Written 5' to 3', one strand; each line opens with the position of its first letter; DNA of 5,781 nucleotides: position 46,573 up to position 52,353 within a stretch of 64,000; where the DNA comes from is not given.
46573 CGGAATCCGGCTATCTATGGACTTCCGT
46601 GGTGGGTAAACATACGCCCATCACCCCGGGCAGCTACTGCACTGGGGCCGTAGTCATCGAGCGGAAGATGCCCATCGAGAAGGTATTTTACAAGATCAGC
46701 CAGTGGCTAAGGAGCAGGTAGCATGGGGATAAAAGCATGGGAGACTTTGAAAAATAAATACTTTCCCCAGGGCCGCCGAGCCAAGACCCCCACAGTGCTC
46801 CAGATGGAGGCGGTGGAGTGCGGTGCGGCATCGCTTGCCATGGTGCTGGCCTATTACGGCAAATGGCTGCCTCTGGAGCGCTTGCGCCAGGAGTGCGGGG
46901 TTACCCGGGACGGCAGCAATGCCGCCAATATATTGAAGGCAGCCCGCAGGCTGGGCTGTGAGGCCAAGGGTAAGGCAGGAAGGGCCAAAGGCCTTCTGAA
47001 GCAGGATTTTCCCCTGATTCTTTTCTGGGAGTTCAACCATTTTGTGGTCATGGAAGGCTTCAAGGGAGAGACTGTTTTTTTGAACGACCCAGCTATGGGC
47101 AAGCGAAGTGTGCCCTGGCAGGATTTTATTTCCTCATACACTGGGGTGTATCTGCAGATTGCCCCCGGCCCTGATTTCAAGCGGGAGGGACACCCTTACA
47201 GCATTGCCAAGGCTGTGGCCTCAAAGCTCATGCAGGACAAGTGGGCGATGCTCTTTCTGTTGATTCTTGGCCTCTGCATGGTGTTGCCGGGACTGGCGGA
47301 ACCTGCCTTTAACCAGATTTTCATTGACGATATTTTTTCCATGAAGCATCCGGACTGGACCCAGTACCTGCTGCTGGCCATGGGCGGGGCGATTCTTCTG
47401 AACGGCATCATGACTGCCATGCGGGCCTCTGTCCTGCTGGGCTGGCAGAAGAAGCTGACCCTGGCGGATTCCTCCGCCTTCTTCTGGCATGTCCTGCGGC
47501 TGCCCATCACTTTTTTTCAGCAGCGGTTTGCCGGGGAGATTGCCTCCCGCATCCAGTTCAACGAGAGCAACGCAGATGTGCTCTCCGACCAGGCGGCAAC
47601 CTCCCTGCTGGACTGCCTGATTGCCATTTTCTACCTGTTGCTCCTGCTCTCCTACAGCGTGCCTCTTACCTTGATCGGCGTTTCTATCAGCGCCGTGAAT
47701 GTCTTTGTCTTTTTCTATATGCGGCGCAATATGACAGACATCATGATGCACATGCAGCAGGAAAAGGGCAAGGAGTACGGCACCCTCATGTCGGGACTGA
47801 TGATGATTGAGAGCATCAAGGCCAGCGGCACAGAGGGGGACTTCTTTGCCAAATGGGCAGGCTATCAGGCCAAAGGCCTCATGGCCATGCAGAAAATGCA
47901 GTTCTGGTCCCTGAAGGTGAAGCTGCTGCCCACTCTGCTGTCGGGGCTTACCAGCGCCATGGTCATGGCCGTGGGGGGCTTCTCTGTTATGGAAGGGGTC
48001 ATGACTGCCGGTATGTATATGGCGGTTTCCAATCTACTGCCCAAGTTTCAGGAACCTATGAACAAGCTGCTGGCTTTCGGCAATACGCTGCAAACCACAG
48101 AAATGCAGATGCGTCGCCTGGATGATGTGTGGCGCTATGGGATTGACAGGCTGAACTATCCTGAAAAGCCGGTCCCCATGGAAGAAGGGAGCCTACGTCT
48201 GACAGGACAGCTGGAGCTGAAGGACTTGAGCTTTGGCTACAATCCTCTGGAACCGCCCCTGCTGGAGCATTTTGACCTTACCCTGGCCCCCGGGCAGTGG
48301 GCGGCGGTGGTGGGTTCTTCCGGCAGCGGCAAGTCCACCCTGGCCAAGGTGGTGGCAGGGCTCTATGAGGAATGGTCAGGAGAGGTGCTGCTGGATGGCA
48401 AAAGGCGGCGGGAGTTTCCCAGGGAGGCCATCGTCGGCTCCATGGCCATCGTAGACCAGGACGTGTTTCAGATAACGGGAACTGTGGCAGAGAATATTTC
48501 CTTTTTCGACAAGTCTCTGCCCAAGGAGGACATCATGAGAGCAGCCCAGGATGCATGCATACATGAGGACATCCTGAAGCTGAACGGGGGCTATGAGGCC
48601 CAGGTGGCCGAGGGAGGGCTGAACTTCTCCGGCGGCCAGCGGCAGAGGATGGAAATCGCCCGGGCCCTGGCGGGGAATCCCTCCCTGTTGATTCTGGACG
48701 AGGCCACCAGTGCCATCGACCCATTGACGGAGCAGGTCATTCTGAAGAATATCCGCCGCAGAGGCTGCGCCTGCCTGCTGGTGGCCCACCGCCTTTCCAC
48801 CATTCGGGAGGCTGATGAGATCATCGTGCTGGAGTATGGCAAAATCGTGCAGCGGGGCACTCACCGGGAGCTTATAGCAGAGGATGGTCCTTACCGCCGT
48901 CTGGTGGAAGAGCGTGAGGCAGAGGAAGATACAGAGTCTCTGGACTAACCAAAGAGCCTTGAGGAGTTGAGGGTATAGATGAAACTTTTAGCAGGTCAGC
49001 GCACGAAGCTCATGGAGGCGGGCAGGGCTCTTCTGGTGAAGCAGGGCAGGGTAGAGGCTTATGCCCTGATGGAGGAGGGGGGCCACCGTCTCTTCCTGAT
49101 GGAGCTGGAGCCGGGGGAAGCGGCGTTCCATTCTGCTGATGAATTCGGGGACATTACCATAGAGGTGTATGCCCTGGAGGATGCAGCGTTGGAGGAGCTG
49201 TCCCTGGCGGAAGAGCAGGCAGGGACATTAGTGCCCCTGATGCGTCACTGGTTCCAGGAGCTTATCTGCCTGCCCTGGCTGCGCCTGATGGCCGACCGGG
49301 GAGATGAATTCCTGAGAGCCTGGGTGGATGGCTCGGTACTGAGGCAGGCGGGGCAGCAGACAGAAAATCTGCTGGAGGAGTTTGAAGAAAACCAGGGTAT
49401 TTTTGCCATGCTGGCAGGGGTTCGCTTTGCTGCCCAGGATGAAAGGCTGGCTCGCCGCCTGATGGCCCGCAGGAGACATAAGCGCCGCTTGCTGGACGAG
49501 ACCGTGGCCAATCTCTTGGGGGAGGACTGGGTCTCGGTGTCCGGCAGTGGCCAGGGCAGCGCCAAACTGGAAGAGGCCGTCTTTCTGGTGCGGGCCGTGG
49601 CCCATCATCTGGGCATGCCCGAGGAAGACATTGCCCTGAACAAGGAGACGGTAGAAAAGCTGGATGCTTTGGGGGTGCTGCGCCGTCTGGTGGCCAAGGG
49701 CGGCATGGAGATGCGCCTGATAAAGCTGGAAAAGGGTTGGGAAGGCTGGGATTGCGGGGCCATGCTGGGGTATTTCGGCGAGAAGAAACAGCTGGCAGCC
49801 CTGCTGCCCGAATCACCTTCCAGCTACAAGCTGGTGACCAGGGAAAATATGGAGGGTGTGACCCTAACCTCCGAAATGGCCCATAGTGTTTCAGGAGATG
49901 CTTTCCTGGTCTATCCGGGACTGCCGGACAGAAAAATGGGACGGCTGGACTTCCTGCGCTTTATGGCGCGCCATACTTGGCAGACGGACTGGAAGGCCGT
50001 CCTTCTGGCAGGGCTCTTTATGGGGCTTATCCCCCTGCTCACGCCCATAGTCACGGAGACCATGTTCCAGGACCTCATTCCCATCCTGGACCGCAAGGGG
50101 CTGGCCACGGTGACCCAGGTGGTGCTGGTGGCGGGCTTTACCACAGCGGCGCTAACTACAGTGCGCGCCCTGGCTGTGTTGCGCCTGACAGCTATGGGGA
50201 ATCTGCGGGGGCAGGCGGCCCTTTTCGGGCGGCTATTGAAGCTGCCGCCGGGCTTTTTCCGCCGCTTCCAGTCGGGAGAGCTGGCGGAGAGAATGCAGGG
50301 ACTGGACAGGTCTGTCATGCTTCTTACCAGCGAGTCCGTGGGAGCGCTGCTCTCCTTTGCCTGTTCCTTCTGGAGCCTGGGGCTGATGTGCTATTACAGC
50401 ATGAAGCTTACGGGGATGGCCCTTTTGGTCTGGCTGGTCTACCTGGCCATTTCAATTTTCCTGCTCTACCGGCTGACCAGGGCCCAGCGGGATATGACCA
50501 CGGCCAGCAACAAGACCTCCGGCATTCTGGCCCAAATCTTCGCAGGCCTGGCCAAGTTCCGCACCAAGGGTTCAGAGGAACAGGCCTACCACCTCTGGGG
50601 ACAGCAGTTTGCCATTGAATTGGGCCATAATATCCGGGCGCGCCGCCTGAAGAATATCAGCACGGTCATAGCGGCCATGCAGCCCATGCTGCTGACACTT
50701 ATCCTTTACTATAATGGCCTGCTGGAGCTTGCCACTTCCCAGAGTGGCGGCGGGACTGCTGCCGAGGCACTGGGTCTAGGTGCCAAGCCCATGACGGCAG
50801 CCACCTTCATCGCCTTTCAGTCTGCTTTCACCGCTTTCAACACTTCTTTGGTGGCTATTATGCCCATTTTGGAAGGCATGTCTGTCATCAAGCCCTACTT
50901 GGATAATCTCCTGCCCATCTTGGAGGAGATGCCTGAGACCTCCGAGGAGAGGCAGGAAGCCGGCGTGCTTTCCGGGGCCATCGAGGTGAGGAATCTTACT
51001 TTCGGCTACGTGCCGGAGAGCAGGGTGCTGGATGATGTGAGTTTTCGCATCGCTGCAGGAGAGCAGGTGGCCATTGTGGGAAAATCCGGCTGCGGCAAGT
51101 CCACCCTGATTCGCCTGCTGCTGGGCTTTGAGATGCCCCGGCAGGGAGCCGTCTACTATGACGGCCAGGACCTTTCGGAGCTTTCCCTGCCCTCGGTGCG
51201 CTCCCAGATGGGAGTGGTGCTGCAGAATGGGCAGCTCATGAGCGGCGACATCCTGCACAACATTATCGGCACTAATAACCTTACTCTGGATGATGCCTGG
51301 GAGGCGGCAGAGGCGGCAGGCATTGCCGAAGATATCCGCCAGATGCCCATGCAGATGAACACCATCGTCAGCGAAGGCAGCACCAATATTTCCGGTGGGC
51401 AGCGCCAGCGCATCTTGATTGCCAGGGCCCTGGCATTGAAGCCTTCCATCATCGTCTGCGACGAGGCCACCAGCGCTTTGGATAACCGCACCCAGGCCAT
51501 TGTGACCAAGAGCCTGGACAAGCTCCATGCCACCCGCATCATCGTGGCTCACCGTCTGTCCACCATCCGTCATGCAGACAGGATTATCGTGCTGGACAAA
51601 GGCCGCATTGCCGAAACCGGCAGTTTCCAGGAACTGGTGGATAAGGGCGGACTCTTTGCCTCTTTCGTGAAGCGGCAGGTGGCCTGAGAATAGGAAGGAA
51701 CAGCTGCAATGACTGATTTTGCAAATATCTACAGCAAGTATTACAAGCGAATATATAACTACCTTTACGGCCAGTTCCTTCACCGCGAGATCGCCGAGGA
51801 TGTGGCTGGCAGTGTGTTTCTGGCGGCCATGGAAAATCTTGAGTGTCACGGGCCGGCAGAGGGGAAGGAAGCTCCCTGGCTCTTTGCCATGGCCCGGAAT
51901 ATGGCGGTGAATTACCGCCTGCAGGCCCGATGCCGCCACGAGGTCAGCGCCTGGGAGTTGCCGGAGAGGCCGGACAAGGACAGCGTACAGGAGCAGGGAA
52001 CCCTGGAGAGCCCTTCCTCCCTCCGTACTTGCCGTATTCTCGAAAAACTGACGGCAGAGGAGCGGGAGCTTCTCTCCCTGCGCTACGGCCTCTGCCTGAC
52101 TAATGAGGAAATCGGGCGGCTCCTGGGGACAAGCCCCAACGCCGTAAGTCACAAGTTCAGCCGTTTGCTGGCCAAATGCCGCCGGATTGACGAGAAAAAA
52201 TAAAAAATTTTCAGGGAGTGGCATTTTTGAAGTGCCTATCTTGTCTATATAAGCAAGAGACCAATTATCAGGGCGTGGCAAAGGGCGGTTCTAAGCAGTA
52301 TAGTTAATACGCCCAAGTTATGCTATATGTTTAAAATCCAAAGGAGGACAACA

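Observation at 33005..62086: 29-kb RiPP supercluster: 12 Nif11-like/GG-leader precursors, 4 rSAM-SPASM enzymes, NHLM-type exporter and embedded regulators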

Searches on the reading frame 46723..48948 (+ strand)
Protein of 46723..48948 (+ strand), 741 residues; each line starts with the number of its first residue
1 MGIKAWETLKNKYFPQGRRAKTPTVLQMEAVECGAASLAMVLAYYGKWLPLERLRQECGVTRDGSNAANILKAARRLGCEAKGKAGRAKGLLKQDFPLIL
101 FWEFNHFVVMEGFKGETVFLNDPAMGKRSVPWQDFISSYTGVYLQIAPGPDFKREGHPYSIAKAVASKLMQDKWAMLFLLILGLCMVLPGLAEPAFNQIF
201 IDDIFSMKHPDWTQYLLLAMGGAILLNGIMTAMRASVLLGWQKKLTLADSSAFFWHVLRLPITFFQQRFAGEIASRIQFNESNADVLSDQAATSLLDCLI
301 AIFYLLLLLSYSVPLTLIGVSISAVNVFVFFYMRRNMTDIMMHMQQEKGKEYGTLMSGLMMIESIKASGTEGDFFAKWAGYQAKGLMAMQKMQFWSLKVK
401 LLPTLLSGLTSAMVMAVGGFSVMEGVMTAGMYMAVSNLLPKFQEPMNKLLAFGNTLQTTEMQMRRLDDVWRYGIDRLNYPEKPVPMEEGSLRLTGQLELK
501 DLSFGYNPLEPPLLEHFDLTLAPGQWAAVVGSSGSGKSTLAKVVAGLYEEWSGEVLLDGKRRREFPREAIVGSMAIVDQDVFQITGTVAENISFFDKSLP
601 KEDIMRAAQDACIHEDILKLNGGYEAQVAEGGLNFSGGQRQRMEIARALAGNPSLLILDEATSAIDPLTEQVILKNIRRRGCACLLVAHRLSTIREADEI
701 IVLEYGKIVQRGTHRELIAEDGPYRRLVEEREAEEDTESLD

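Call 7: search_protein_families(library=pfam, proteins=[window:46723-48948:+], max_evalue=0.01)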
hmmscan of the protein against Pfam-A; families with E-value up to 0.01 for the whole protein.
window:46723-48948:+ (741 aa): 6 families
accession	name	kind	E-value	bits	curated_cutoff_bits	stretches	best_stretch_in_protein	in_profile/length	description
PF03412.21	Peptidase_C39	-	8.5e-31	107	22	1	22-149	2-131/133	Peptidase C39 family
PF00005.33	ABC_tran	-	2.3e-27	96.7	25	1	514-663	1-137/137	ABC transporter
PF00664.28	ABC_membrane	-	1.3e-17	64.9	28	1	181-440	3-268/274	ABC transporter transmembrane region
PF13529.12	Peptidase_C39_2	-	9.1e-07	30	24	1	31-124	14-143/143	Peptidase_C39 like family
PF02463.25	SMC_N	-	0.0011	18.8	40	0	596-703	115-211/220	RecF/RecN/SMC N terminal domain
PF13604.12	AAA_30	-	0.0099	16.1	27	0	523-566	17-47/191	AAA domain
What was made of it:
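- On Nif11-like leader RiPP precursor (TIGR03798): Peptidase_C39 E 8.5e-31 in 46723-48948 (call 7).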

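Call 8: search_protein_families(library=ncbifam, proteins=[window:46723-48948:+], max_evalue=0.01)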
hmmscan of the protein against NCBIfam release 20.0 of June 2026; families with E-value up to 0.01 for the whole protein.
window:46723-48948:+ (741 aa): 189 families (the best 25 are shown)
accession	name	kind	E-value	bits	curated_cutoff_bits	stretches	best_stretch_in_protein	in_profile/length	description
TIGR03796.1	NHLM_micro_ABC1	equivalog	9.3e-290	962.9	853.3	1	21-728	1-709/710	NHLP family bacteriocin export ABC transporter peptidase/permease/ATPase subunit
TIGR01846.1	type_I_sec_HlyB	subfamily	8.5e-99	331.7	725.55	1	37-729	4-690/694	type I secretion system permease/ATPase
TIGR03797.1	NHLM_micro_ABC2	equivalog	1.9e-94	317.6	709.4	1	160-729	122-683/686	NHLP bacteriocin export ABC transporter permease/ATPase subunit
TIGR03375.1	type_I_sec_LssB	subfamily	2.7e-92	310.2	693.1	1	36-719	5-690/696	type I secretion system permease/ATPase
TIGR01193.1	bacteriocin_ABC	subfamily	2.6e-89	300.6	523.85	1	27-729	1-707/708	peptide cleavage/export ABC transporter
TIGR02203.1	MsbA_lipidA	equivalog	3.3e-83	280.1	602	1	186-728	23-566/572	lipid A export permease/ATP-binding protein MsbA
TIGR00958.1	3a01208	subfamily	4.7e-75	253.2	874.6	1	170-728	156-711/711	antigen peptide transporter 2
TIGR02204.1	MsbA_rel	hypoth_equivalog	2.9e-71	240.9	780.4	1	175-729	19-573/576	ABC transporter, permease/ATP-binding protein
NF052233.1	CphA_assoc_ABC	equivalog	1.1e-70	239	880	1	176-738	191-750/766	cyanophycin metabolism-associated ABC transporter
NF008381.0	PRK11176.1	equivalog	2.1e-70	237.7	867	1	200-727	51-575/582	lipid A ABC transporter ATP-binding protein/permease MsbA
NF045513.1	HepA_fam_ABC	equivalog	1.4e-69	235.2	725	1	252-722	133-600/610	heterocyst formation ABC transporter subunit HepA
TIGR01842.1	type_I_sec_PrtD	subfamily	6.1e-68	229.7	510.15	1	175-719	7-542/544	type I secretion system permease/ATPase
NF010178.0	PRK13657.1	equivalog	4e-62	210.5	733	1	167-732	12-571/588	glucan ABC transporter ATP-binding protein/ permease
NF008055.0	PRK10789.1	equivalog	4.5e-59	200.4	845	1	178-730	24-570/590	SmdA family multidrug ABC transporter permease/ATP-binding protein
NF008056.1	PRK10790.1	equivalog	1.5e-55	188.8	746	1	256-735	107-579/584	SmdB family multidrug efflux ABC transporter permease/ATP-binding protein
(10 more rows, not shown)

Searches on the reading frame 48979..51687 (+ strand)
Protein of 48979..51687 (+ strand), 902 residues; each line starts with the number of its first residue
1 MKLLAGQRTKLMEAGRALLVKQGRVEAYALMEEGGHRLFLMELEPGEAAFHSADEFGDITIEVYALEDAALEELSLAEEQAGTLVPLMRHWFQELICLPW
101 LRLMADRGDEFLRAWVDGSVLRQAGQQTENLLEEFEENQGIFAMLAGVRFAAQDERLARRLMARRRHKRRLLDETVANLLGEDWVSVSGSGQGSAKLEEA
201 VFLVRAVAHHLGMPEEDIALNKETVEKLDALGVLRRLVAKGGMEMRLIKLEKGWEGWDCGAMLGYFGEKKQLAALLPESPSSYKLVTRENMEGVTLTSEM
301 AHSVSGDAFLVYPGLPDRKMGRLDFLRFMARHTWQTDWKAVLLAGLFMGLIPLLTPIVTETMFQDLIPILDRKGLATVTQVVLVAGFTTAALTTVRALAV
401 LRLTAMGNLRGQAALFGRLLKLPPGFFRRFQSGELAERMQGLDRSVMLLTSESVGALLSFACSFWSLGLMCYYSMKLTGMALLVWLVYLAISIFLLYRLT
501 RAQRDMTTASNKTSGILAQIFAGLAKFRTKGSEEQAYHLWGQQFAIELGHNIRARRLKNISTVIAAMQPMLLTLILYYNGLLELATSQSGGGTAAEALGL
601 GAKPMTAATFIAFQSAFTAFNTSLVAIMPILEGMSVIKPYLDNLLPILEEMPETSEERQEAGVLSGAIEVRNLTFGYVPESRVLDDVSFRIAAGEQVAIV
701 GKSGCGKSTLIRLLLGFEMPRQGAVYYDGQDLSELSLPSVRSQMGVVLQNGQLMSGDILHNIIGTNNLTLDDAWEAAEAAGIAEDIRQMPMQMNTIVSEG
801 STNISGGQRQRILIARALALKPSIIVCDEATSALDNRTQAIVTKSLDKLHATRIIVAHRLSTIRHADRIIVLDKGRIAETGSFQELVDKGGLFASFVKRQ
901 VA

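Call 7: search_protein_families(library=pfam, proteins=[window:48979-51687:+], max_evalue=0.01)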
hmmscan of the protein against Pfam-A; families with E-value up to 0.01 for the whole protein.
window:48979-51687:+ (902 aa): 6 families
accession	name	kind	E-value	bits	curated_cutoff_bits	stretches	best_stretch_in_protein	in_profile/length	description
PF00005.33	ABC_tran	-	8.5e-32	111.1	25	1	684-832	1-137/137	ABC transporter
PF00664.28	ABC_membrane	-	2.9e-15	57.1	28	1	342-581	5-247/274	ABC transporter transmembrane region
PF02463.25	SMC_N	-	2.2e-05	24.5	40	1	785-871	135-210/220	RecF/RecN/SMC N terminal domain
PF13555.12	AAA_29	-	0.0042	17.2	27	0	685-711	13-39/61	P-loop containing region of AAA domain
PF03193.22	RsgA_GTPase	-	0.0053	17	30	0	686-716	99-128/174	RsgA GTPase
PF13401.12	AAA_22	-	0.0092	16.7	27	0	697-799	8-65/130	AAA domain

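Call 8: search_protein_families(library=ncbifam, proteins=[window:48979-51687:+], max_evalue=0.01)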
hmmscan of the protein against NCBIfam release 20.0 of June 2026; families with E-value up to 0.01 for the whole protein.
window:48979-51687:+ (902 aa): 188 families (the best 25 are shown)
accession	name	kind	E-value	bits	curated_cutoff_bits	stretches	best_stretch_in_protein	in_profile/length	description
TIGR03797.1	NHLM_micro_ABC2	equivalog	1.8e-216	720.8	709.4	1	204-901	8-686/686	NHLP bacteriocin export ABC transporter permease/ATPase subunit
TIGR03796.1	NHLM_micro_ABC1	equivalog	3.2e-90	303.3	853.3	1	337-897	155-709/710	NHLP family bacteriocin export ABC transporter peptidase/permease/ATPase subunit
TIGR01846.1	type_I_sec_HlyB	subfamily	8.9e-89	298.6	725.55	1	300-901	102-693/694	type I secretion system permease/ATPase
TIGR03375.1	type_I_sec_LssB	subfamily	2e-77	261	693.1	1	337-888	150-690/696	type I secretion system permease/ATPase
TIGR02203.1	MsbA_lipidA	equivalog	2.9e-75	253.9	602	1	382-899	65-568/572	lipid A export permease/ATP-binding protein MsbA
TIGR02204.1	MsbA_rel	hypoth_equivalog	7.9e-75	252.6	780.4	1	325-900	9-575/576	ABC transporter, permease/ATP-binding protein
NF010178.0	PRK13657.1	equivalog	4.3e-69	233.5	733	1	612-900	277-570/588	glucan ABC transporter ATP-binding protein/ permease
NF045513.1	HepA_fam_ABC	equivalog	6.4e-68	229.6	725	1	377-900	96-609/610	heterocyst formation ABC transporter subunit HepA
TIGR01193.1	bacteriocin_ABC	subfamily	8.6e-67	226.2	523.85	1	341-897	161-706/708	peptide cleavage/export ABC transporter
TIGR00958.1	3a01208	subfamily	9.7e-66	222.4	874.6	1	346-897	175-711/711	antigen peptide transporter 2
NF008381.0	PRK11176.1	equivalog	1.1e-61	209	867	1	350-900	44-579/582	lipid A ABC transporter ATP-binding protein/permease MsbA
TIGR01192.1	chvA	subfamily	7.2e-58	196.6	585.4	1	658-899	325-569/585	glucan export ABC transporter ATP-binding protein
NF052233.1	CphA_assoc_ABC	equivalog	3.8e-56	190.9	880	1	608-900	450-743/766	cyanophycin metabolism-associated ABC transporter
NF008379.0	PRK11174.1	equivalog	5.9e-51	173.8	684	1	647-900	327-584/588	heme ABC transporter permease/ATP-binding protein CydD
NF008056.1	PRK10790.1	equivalog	1.7e-50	172.1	746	1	659-896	332-571/584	SmdB family multidrug efflux ABC transporter permease/ATP-binding protein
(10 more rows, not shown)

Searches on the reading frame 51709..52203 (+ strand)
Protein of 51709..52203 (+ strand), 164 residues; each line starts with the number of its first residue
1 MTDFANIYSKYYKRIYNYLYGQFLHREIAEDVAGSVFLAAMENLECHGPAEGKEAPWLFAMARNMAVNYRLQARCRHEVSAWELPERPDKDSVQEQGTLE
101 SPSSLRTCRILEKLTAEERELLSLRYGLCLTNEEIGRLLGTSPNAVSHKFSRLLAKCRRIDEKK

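Call 7: search_protein_families(library=pfam, proteins=[window:51709-52203:+], max_evalue=0.01)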
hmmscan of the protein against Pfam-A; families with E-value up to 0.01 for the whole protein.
window:51709-52203:+ (164 aa): 5 families
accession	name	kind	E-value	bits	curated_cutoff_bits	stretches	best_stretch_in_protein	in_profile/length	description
PF08281.18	Sigma70_r4_2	-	3.8e-10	39.7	25.7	1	109-157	6-54/54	Sigma-70, region 4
PF04542.20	Sigma70_r2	-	5.6e-08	32.9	24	1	7-72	1-67/71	Sigma-70 region 2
PF04545.22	Sigma70_r4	-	5.8e-07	29.4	24.1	1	111-158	2-49/50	Sigma-70, region 4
PF13545.12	HTH_Crp_2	-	0.0011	19.3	27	1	106-153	2-46/70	Crp-like helix-turn-helix domain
PF13936.12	HTH_38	-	0.0086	16.2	27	0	113-148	4-39/44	Helix-turn-helix domain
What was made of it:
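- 51709..52203 (+): ECF-type sigma-70 factor (164 aa). Pfam Sigma70_r2 and r4_2 (call 7).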

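Call 75: search_protein_families(library=ncbifam, proteins=[window:51709-52203:+], max_evalue=0.001)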
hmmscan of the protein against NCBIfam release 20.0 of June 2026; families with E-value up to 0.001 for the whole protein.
window:51709-52203:+ (164 aa): 39 families (the best 25 are shown)
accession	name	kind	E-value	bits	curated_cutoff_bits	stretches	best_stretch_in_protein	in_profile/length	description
TIGR02952.1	Sig70_famx2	equivalog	7.7e-23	81.2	206.45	1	4-158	13-167/170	ECF subfamily RNA polymerase sigma factor, BldN family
TIGR02937.1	sigma70-ECF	superfamily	7.5e-21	74.5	42.9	1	4-159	3-163/165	sigma-70 family RNA polymerase sigma factor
TIGR02989.1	Sig-70_gvs1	subfamily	2.3e-16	60.1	124.55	1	3-156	2-153/158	RNA polymerase sigma-70 factor, Rhodopirellula/Verrucomicrobium family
TIGR02985.1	Sig70_bacteroi1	subfamily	5.7e-16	59.2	126.4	1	3-157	2-158/162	RNA polymerase sigma-70 factor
NF007230.0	PRK09648.1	subfamily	8.5e-14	51.7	209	1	26-159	54-187/195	RNA polymerase sigma factor ShbA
NF009166.1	PRK12513.1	equivalog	1e-13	51.4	206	1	3-156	23-181/193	RNA polymerase sigma factor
NF007220.0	PRK09639.1-5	equivalog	5.7e-13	49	260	1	4-146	5-149/181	RNA polymerase sigma factor SigX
TIGR02983.1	SigE-fam_strep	subfamily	1.1e-11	44.9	141.55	1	3-159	7-156/162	SigE family RNA polymerase sigma factor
TIGR02950.1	SigM_subfam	subfamily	3.6e-11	43.1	147.95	1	6-150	4-147/159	RNA polymerase sigma factor, SigM family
NF007227.0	PRK09645.1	subfamily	7.6e-11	42.2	202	1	6-147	17-156/177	sigma-70 family RNA polymerase sigma factor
NF007226.0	PRK09644.1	equivalog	9e-10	38.8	199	1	5-152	4-148/166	RNA polymerase sigma factor SigM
NF004113.0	PRK05602.1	equivalog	1.8e-09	37.5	208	1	26-158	69-194/211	RNA polymerase sigma factor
NF007228.0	PRK09646.1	subfamily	2.7e-09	36.9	226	1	3-145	31-174/194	ECF RNA polymerase sigma factor SigK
NF058625.1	sigma_PG0214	equivalog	4.9e-09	36.1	130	1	2-152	4-152/170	GFO_1088 family ECF-type sigma factor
NF007216.0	PRK09638.1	equivalog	4.5e-08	33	194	1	4-147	20-160/180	RNA polymerase sigma factor SigY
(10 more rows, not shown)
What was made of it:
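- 51709..52203 (+): TIGR02937 at 74.5 bits against a cut-off of 42.9 (call 75).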
